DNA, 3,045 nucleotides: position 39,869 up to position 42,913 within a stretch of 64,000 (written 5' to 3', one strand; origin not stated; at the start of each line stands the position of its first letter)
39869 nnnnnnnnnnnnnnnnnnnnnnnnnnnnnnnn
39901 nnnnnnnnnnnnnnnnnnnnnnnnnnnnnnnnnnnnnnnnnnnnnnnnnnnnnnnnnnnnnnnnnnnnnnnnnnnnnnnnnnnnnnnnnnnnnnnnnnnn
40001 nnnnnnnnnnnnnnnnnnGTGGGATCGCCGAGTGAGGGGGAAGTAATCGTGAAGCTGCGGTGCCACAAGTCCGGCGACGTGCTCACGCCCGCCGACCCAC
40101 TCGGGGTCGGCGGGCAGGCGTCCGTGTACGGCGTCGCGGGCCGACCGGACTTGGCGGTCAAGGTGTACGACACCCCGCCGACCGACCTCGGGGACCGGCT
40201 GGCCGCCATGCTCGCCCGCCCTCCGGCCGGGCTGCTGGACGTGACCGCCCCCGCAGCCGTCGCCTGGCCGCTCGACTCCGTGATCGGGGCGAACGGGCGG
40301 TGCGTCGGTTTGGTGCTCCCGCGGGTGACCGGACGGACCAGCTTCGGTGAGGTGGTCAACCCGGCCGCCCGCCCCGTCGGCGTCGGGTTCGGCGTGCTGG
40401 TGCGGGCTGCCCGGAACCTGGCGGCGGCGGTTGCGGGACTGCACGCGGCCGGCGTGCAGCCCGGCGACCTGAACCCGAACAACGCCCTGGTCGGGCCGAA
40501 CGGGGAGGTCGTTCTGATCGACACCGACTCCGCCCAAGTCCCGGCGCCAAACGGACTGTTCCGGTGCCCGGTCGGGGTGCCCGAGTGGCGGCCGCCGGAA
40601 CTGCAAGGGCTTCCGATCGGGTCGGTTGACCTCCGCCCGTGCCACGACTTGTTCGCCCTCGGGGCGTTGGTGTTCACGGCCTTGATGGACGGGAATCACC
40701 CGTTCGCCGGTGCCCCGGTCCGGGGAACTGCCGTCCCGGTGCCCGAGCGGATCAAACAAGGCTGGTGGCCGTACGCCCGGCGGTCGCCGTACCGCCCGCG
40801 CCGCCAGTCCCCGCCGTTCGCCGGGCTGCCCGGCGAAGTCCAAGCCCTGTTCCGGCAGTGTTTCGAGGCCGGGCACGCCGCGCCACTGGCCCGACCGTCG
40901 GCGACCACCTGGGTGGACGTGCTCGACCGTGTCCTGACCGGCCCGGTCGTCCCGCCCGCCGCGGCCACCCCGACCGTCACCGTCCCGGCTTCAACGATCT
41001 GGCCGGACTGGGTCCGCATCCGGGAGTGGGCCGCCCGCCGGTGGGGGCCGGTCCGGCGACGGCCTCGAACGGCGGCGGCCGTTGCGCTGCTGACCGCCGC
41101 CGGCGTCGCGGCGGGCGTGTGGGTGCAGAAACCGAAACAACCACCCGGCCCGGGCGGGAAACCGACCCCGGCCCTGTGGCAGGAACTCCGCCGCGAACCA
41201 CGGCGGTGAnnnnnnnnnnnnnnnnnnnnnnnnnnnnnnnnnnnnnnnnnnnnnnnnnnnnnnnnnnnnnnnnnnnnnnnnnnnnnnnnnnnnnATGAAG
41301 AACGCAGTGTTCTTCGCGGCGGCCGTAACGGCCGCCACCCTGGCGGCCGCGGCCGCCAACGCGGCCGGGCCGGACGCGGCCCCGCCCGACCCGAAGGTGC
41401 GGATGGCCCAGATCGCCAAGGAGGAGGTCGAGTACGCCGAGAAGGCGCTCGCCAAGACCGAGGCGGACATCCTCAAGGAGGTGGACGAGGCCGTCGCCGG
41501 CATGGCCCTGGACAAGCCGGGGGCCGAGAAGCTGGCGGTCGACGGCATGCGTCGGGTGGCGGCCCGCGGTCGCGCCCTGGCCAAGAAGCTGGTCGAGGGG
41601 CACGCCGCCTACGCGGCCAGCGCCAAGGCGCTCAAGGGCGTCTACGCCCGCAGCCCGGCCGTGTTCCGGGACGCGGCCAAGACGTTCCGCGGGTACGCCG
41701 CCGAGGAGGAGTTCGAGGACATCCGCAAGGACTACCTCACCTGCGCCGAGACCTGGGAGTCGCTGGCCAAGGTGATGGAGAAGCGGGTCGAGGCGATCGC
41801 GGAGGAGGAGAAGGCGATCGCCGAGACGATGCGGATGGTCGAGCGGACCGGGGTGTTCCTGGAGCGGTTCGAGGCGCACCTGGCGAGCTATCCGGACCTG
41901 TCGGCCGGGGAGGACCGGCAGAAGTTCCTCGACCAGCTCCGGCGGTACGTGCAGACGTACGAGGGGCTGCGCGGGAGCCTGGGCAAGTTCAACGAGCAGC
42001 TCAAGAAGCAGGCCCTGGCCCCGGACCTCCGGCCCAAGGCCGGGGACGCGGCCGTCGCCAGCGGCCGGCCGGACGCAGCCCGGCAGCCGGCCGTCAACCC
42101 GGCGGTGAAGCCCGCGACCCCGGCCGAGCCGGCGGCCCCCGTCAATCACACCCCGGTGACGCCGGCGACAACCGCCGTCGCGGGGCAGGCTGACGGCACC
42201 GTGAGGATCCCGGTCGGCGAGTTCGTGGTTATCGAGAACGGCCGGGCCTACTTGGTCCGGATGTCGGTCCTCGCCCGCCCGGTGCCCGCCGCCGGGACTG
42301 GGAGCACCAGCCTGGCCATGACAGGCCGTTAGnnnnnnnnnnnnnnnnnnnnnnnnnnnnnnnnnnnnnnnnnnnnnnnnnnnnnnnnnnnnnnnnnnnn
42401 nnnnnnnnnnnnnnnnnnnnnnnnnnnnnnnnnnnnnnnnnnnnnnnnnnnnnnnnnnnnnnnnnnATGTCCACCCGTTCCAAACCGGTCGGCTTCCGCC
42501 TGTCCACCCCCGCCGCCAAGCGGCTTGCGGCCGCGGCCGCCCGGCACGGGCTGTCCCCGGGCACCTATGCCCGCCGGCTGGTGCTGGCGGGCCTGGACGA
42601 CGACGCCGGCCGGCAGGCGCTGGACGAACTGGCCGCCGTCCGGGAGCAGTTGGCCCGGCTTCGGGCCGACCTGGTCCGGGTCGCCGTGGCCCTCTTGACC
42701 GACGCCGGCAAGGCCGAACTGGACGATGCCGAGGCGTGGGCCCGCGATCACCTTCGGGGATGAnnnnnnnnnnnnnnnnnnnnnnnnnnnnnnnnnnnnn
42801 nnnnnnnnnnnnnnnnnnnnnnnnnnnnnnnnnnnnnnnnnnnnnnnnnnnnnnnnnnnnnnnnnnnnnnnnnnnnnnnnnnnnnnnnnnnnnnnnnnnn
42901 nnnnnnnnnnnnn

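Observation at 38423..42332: ParB-led operon with a TerY vWA and kinase but no phosphatase, plus a secreted coiled-coil protein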

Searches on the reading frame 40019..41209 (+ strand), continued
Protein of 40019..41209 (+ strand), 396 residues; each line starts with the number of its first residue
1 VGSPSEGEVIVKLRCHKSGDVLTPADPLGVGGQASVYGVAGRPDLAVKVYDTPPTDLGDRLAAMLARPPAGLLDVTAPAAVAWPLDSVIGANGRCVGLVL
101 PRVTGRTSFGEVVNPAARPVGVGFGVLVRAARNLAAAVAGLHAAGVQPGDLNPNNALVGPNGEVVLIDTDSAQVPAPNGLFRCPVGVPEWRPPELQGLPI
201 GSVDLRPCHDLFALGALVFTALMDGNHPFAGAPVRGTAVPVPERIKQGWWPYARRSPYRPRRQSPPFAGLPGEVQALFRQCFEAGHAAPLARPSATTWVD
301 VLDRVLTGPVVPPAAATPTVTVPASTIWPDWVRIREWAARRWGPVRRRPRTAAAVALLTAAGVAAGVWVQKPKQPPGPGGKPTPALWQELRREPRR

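Call 55: find_related_loci(query=A2, collection=genome_contigs, flank=10000)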
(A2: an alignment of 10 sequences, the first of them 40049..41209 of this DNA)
Query A2 (386 aa) in genome_contigs; peptide patterns used: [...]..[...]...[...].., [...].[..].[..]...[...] (x = any residue, [..] = any of these).
36 stretches matched a pattern; 25 encode a relative of the query (tblastn E <= 1e-3); 25 distinct loci.
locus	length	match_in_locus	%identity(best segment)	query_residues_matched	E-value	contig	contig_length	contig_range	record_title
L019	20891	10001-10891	41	1-294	9e-71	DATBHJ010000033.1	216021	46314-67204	MAG TPA_asm: Gemmataceae bacterium isolate SMAG_U3862 k141_2468812, whole genome shotgun sequence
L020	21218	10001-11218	39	1-386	5e-70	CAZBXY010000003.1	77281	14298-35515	MAG TPA_asm: uncultured Frigoriglobus sp. isolate SRP287051_co2_76 genome assembly, contig: NODE_738_length_77281_cov_15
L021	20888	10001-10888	44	1-293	4e-70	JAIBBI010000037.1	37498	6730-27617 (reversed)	MAG: Gemmataceae bacterium isolate SSF1 NODE_20058_length_37498_cov_6.160793, whole genome shotgun sequence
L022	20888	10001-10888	43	1-293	4e-69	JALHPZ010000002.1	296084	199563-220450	MAG: Gemmataceae bacterium isolate bin.39_sub c_000000000205, whole genome shotgun sequence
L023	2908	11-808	44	33-294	2e-62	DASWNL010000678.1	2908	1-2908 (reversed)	MAG TPA_asm: Abditibacteriaceae bacterium isolate SMAG_U3413 k141_244258, whole genome shotgun sequence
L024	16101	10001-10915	41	1-293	2e-60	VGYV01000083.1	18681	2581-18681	MAG: Planctomycetota bacterium isolate M_DeepCast_400m_m2_195 M_DeepCast_400m_m2_195_Ga0194112_10004660, whole genome sh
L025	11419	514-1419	38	1-292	6e-57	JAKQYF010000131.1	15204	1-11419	MAG: Trichodesmium sp. MAG_R03 MAG_R03_131, whole genome shotgun sequence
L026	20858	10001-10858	40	18-295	3e-53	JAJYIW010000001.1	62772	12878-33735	MAG: Chloroflexi bacterium isolate DBS2-1.bin135 NODE_763_length_62772_cov_6.332956, whole genome shotgun sequence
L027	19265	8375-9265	42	18-292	1e-52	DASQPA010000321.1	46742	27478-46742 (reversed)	MAG TPA_asm: Thermoanaerobaculia bacterium isolate SMAG_U10817 k141_1650233, whole genome shotgun sequence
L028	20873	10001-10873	40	12-292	1e-52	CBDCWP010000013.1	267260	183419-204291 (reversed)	MAG: Planctomycetota bacterium isolate f54e8648-cd6d-4ae6-93f0-4e864496be0d genome assembly, contig: contig_13, whole ge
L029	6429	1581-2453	41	11-294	2e-52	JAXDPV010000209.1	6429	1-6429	MAG: Actinomycetota bacterium isolate BP_72 scaffold_3219526, whole genome shotgun sequence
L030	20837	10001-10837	39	18-292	5e-50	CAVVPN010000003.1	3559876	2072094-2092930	MAG: uncultured Gemmataceae bacterium isolate MFD02579.bin.1.11 genome assembly, contig: contig_2035, whole genome shotg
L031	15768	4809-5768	35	9-288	8e-49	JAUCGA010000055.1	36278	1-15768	Anaerolineales bacterium HSG25 NODE_84_length_36278, whole genome shotgun sequence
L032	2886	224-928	40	70-295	2e-45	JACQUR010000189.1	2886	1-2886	MAG: Chloroflexi bacterium isolate NC_groundwater_1442_Ag_S-0.65um_69_44 S_p65_S5_coassembly_k141_2009788, whole genome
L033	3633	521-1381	37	9-293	6e-42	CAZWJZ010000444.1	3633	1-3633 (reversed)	MAG TPA_asm: uncultured bacterium isolate SRP072547_co1_398 genome assembly, contig: NODE_62521_length_3633_cov_6.025433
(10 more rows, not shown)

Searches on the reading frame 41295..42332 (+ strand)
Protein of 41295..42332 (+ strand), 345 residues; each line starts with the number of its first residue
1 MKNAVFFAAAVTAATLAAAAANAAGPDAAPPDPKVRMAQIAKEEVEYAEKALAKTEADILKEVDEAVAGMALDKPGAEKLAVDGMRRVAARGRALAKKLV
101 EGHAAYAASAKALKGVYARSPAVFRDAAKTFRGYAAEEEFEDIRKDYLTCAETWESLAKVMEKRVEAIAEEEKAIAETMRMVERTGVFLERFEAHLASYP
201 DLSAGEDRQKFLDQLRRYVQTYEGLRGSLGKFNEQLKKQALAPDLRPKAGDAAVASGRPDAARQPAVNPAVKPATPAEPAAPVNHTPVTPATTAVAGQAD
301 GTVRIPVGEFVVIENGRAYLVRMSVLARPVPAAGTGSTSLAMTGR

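Call 3: search_protein_families(library=pfam, proteins=[window:41295-42332:+], max_evalue=0.01)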
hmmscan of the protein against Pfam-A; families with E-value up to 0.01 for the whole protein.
window:41295-42332:+ (345 aa): 0 families

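Call 5: search_protein_families(library=pfam, proteins=[window:41295-42332:+], max_evalue=1)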
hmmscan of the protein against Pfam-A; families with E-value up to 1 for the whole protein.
window:41295-42332:+ (345 aa): 3 families
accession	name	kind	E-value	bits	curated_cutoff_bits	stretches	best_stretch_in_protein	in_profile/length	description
PF04011.17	LemA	-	0.023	15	26.2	1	156-217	33-92/149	LemA family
PF22872.1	DUF7018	-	0.17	12.6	27.8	1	127-171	52-96/116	Domain of unknown function (DUF7018)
PF13207.12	AAA_17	-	0.89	10.3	27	0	39-97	33-91/136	AAA domain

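Call 6: search_protein_families(library=padloc, proteins=[window:41295-42332:+], max_evalue=1)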
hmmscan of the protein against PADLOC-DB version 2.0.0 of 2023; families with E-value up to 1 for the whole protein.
window:41295-42332:+ (345 aa): 0 families

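Call 7: search_protein_families(library=ncbifam, proteins=[window:41295-42332:+], max_evalue=1)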
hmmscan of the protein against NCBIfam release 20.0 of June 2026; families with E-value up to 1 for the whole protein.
window:41295-42332:+ (345 aa): 1 family
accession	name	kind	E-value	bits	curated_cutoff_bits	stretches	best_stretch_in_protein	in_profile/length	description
TIGR03930.1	WXG100_ESAT6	subfamily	0.096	12.9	44.85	0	205-240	43-78/90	WXG100 family type VII secretion target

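Call 30: find_homologous_proteins(query=window:41295-42332:+, max_evalue=0.01)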
Query window:41295-42332:+ (345 aa): 7 proteins with E <= 0.01 among 8000 candidates.
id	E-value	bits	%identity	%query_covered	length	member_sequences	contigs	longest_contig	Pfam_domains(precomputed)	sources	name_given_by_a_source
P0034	1.3e-211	719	100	100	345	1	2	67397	-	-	-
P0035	4.9e-177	606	88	90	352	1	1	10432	-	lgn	-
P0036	1.4e-173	595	85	91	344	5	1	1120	-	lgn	-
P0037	1.5e-169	581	86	90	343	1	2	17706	-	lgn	-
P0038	1.6e-168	578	84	90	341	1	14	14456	-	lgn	-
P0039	4.3e-88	314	53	88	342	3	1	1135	-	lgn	-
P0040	6.7e-83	297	54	80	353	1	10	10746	-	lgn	-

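Call 31: find_encoding_contigs(protein=P0035, flank=10000, max_places=2)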
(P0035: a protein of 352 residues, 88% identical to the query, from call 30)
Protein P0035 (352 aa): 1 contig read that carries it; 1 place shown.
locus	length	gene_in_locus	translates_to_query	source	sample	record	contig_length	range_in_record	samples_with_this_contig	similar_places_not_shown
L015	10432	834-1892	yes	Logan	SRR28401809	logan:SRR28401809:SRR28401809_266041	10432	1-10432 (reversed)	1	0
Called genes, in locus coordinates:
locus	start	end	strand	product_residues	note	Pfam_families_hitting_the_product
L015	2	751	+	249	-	?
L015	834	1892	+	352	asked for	-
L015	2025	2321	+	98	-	-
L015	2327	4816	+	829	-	PF08751:TrwC, PF13245:AAA_19, PF13604:AAA_30, PF01443:Viral_helicase1 (faint), PF22232:TraI_hel_assoc_N (weak), PF18335:SH3_13 (weak)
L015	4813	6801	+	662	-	PF02534:T4SS-DNA_transf (weak), PF10412:TrwB_AAD_bind, PF12696:TraG-D_C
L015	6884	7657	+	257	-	-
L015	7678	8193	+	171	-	-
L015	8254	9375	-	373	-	-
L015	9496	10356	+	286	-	PF01026:TatD_DNase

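Call 42: predict_structure(alignment_id=A1)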
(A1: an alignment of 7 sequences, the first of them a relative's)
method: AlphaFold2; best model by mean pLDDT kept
length: 345 residues; sequences in the alignment: 7
mean_pLDDT: 54.1   pTM: 0.35
mean pLDDT of the five models: 54.1, 53.9, 53.4, 52.3, 48.1
residues with pLDDT >= 90: 4; 70-90: 80; 50-70: 110; < 50: 151
segments of 3 or more residues with pLDDT < 50: 1-60, 62-64, 66-70, 239-298, 311-318, 332-338, 340-345
pLDDT, mean of each block of 10 residues (from residue 1): 29 28 34 37 40 43 47 57 68 68 67 67 80 87 85 76 74 72 71 71 67 67 60 53 34 30 29 30 26 40 57 45 59 45 43
secondary structure, 60 per line:
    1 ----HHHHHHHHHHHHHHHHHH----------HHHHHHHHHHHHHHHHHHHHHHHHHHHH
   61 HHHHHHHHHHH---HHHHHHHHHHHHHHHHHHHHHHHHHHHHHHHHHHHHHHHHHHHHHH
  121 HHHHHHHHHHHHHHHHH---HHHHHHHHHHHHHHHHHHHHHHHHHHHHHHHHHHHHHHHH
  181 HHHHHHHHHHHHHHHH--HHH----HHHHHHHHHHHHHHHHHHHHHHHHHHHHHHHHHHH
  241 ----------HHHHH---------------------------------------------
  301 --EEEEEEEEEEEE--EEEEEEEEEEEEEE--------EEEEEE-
elements in order: H5-22 H33-71 H75-137 H141-196 H206-240 H251-255 E303-314 E317-330 E339-344

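Call 46: fold_search(model_id=the predicted structure, library=pdb)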
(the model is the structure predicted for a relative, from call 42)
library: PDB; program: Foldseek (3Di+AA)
matches with E <= 10: 622; with E <= 0.001: 0
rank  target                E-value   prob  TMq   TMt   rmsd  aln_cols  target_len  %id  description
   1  1qu7_B                1.4e-02  0.99  0.29  0.43  41.4       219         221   13  FOUR HELICAL-BUNDLE STRUCTURE OF THE CYTOPLASMIC DOMAIN OF A SERINE CHEMOTAXIS RECEPTOR (released 2000-07-12)
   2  3zx6_B                2.2e-02  0.91  0.23  0.26  33.5       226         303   12  Structure of Hamp(AF1503)-Tsr fusion - Hamp (A291V) mutant (released 2012-02-29)
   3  3zx6_A                2.2e-02  0.82  0.22  0.24  34.1       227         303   13  Structure of Hamp(AF1503)-Tsr fusion - Hamp (A291V) mutant (released 2012-02-29)
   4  9fqr_Co               3.7e-02  0.96  0.30  0.39  40.6       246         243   12  96-nm repeat of axonemal doublet microtubules from bovine sperm (released 2025-03-26)
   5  3g67_B                3.7e-02  0.94  0.26  0.38  30.0       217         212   13  Crystal Structure of a Soluble Chemoreceptor from Thermotoga maritima (released 2009-07-28)
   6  3g67_A                4.4e-02  0.96  0.26  0.39  30.1       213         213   10  Crystal Structure of a Soluble Chemoreceptor from Thermotoga maritima (released 2009-07-28)
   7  3g6b_B                4.6e-02  0.92  0.25  0.36  30.9       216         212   13  Crystal structure of a Soluble Chemoreceptor from Thermotoga maritima Asn217Ile mutant (released 2009-07-28)
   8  1i4t_B                5.1e-02  1.00  0.29  0.51   9.6       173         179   12  CRYSTAL STRUCTURE ANALYSIS OF RAC1-GMPPNP IN COMPLEX WITH ARFAPTIN (released 2001-05-16)
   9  9a72_A                5.1e-02  0.98  0.28  0.34  25.3       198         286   14  Integrative model of YFMS-CHEW by crosslinking MS and deep learning (released 2024-09-18)
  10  8a1g_D                7.9e-02  0.80  0.22  0.34   8.3       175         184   18  Structure of the SNX1-SNX5 complex (released 2023-06-14)
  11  9a65_B                1.2e-01  0.38  0.17  0.11  36.9       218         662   12  Integrative model of YVAQ-MCPB by crosslinking MS and deep learning (released 2024-09-18)
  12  1i49_A                1.3e-01  0.99  0.27  0.44   9.9       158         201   13  CRYSTAL STRUCTURE ANALYSIS OF ARFAPTIN (released 2001-05-16)
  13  4dcn_D                1.3e-01  0.99  0.29  0.49   9.8       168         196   14  Crystal Structure Analysis of the Arfaptin2 BAR domain in Complex with ARL1 (released 2012-06-13)
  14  4dcn_C                1.3e-01  0.99  0.27  0.45   9.1       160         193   15  Crystal Structure Analysis of the Arfaptin2 BAR domain in Complex with ARL1 (released 2012-06-13)
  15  1qu7_A                1.3e-01  0.63  0.23  0.31  37.6       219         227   13  FOUR HELICAL-BUNDLE STRUCTURE OF THE CYTOPLASMIC DOMAIN OF A SERINE CHEMOTAXIS RECEPTOR (released 2000-07-12)
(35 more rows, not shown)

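Call 70: search_protein_representatives(alignment_id=A4)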
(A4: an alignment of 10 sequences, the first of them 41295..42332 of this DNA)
Query: 10 sequences, 333 profile positions. Proteins with E-value up to 0.001 (for the whole library): 388; up to 1e-10: 268; up to 1e-30: 66. The best 150 are listed.
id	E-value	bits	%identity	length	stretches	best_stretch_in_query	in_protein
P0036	8.2e-149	511.8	-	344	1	1-328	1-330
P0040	6.1e-129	446.5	-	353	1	5-328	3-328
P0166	1.9e-105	369.2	-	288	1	1-278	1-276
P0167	5.4e-71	256.0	-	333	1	11-247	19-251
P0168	2.3e-68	247.3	-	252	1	4-241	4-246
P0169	1.0e-59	219.0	-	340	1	13-253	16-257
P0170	6.9e-54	199.8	-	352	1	5-326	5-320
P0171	1.9e-51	191.8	-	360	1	5-267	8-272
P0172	2.1e-51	191.6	-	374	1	7-291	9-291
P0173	1.9e-50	188.5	-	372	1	4-260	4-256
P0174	5.4e-48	180.4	-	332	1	10-288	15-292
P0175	1.7e-47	178.7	-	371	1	6-259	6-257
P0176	2.8e-47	178.1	-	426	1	11-276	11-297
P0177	4.0e-46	174.3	-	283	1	9-263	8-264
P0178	2.1e-45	171.9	-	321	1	3-252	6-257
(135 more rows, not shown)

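Call 71: find_related_loci(query=A4, collection=metagenome_contigs, flank=8000)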
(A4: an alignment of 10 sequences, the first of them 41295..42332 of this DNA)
Query A4 (345 aa) in metagenome_contigs; peptide patterns used: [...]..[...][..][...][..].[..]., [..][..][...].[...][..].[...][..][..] (x = any residue, [..] = any of these).
588 stretches matched a pattern; 3 encode a relative of the query (tblastn E <= 1e-3); 3 distinct loci.
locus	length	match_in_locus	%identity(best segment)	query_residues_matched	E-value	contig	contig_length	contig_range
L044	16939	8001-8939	53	30-334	3e-97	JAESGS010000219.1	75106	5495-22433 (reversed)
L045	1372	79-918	33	4-293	2e-50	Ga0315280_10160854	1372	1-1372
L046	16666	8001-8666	33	24-245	2e-41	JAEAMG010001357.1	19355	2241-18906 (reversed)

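Call 87: search_protein_families(library=pfam, alignment_id=A7, max_evalue=0.001)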
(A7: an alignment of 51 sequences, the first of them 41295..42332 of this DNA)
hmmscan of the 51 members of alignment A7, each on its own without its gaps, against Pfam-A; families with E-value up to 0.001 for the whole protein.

A. member 1, window:41295-42332:+ (345 aa): 0 families

B. families by the number of members that match (of 51 scanned): 4 families
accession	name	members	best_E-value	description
PF09762.14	CCDC93_CC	2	4.3e-05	CCDC93 coiled-coil domain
PF15035.11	Rootletin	1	0.00014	Ciliary rootlet component, centrosome cohesion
PF16550.10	RPN13_C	1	0.0002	UCH-binding domain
PF06160.17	EzrA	1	0.00094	Septation ring formation regulator, EzrA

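Call 91: search_solved_structures(query=A7, max_evalue=1)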
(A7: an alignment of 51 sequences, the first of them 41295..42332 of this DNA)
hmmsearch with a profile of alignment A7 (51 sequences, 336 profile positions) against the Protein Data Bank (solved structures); distinct sequences matched with E-value up to 1: 12.
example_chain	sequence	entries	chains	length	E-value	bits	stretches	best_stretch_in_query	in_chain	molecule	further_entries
8oyv_A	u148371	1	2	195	0.0067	19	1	46-122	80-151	De novo designed soluble Claudin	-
9cfs_A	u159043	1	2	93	0.0067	18.9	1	36-121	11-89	Long regulatory protein rop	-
7udl_A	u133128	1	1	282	0.015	17.8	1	9-90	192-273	Designed helical repeat protein (DHR) RPB_PLP1_R6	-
7udm_A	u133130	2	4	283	0.017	17.6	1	9-90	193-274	Designed helical repeat protein (DHR) RPB_PLP1_R6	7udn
7sqk_B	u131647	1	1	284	0.1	15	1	183-238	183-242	HAUS augmin-like complex subunit 2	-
8qox_B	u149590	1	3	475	0.18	14.2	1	46-120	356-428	Conserved membrane protein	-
13hr_I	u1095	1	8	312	0.18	14.2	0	58-134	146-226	Mce/MlaD domain-containing protein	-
8qae_A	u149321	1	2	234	0.28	13.6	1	76-243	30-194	sc-apCC-6-SLLA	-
5j2l_B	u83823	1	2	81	0.51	12.7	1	49-104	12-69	protein design 2L4HC2_11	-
9qf9_A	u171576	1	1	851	0.64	12.4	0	242-290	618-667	Ruminococcus bromii Amy16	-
27ah_A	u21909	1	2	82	0.64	12.4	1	92-155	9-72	De novo designed miniprotein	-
4uos_A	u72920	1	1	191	0.98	11.8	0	34-113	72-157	DESIGNED HELICAL BUNDLE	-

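Call 93: predict_structure(alignment_id=A7)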
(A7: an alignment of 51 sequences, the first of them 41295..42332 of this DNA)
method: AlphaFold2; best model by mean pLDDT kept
length: 345 residues; sequences in the alignment: 51
mean_pLDDT: 80.0   pTM: 0.54
mean pLDDT of the five models: 80.0, 77.5, 76.7, 76.7, 74.4
residues with pLDDT >= 90: 165; 70-90: 85; 50-70: 57; < 50: 38
segments of 3 or more residues with pLDDT < 50: 260-264, 283-300, 334-345
pLDDT, mean of each block of 10 residues (from residue 1): 68 70 69 93 95 92 84 73 90 93 94 97 98 98 97 97 96 95 95 93 81 93 93 87 72 54 52 57 45 39 72 87 74 46 38
secondary structure, 60 per line:
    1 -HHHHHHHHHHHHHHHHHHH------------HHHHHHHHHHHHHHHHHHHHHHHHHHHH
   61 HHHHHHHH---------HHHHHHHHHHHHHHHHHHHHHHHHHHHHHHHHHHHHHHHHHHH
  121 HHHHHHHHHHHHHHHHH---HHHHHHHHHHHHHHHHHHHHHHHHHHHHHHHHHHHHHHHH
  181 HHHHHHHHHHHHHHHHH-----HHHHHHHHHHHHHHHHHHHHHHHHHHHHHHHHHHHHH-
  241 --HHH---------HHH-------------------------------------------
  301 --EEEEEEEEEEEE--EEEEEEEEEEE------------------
elements in order: H2-20 H33-68 H78-137 H141-197 H203-239 E303-314 E317-327

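Call 95: fold_search(model_id=the predicted structure, library=pdb)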
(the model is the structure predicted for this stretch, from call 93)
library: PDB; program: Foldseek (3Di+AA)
matches with E <= 10: 417; with E <= 0.001: 0
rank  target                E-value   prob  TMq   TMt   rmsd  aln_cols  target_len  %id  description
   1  8g9k_A                1.0e-01  0.38  0.12  0.20  24.5       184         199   18  Geometrically programmable nanomaterial construction using regularized protein building blocks (released 2024-03-13)
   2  6ixg_B                1.3e-01  0.57  0.18  0.25  30.6       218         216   16  Crystal structure of native apo SH3BP5 (P41) (released 2019-03-20)
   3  8g9k_B                1.4e-01  0.30  0.12  0.19  24.8       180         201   18  Geometrically programmable nanomaterial construction using regularized protein building blocks (released 2024-03-13)
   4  6ixe                  1.8e-01  0.41  0.15  0.22  29.0       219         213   16  Crystal structure of SeMet apo SH3BP5 (I41) (released 2019-03-20)
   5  6ixg_A                2.5e-01  0.33  0.17  0.22  28.7       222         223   16  Crystal structure of native apo SH3BP5 (P41) (released 2019-03-20)
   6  2ch7_A                2.8e-01  0.18  0.14  0.15  40.3       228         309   16  Crystal structure of the cytoplasmic domain of a bacterial chemoreceptor from Thermotoga maritima (released 2006-04-18)
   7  2xhe_B                3.0e-01  0.14  0.12  0.17  28.2       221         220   14  Crystal structure of the Unc18-syntaxin 1 complex from Monosiga brevicollis (released 2011-06-29)
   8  1qu7_B                3.1e-01  0.85  0.28  0.40  23.6       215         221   14  FOUR HELICAL-BUNDLE STRUCTURE OF THE CYTOPLASMIC DOMAIN OF A SERINE CHEMOTAXIS RECEPTOR (released 2000-07-12)
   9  9a72_A                3.3e-01  0.33  0.15  0.18  25.9       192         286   14  Integrative model of YFMS-CHEW by crosslinking MS and deep learning (released 2024-09-18)
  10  4pho_C                3.7e-01  0.85  0.29  0.33  15.1       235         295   10  ClyA CC6/264 ox (2-303) (released 2014-09-24)
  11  4phq_A                4.6e-01  0.97  0.37  0.43  13.3       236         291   11  ClyA CC6/264 ox (6-303) (released 2014-09-24)
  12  6ixf_A                4.6e-01  0.25  0.16  0.23  28.5       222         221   16  Crystal structure of SeMet apo SH3BP5 (P41) (released 2019-03-20)
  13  3g6b_B                5.1e-01  0.47  0.22  0.32  34.9       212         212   16  Crystal structure of a Soluble Chemoreceptor from Thermotoga maritima Asn217Ile mutant (released 2009-07-28)
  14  4nqi_C                5.1e-01  0.35  0.20  0.28  19.0       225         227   10  Structure of the N-terminal I-BAR domain (1-259) of D.Discoideum IBARa (released 2014-02-05)
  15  5k7v_A                5.1e-01  0.13  0.11  0.13  28.7       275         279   13  Computational Design of Self-Assembling Cyclic Protein Homooligomers (released 2017-04-12)
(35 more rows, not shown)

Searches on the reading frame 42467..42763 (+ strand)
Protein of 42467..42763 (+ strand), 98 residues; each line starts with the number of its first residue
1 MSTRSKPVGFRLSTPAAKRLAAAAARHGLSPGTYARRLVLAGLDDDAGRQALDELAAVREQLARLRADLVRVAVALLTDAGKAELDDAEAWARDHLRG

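Call 3: search_protein_families(library=pfam, proteins=[window:42467-42763:+], max_evalue=0.01)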
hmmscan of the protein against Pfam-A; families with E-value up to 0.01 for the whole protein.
window:42467-42763:+ (98 aa): 1 family
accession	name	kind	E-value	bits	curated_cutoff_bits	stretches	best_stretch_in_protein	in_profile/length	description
PF21983.2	NikA-like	-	0.00012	22.6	27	1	4-67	3-63/72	Mobilization protein NikA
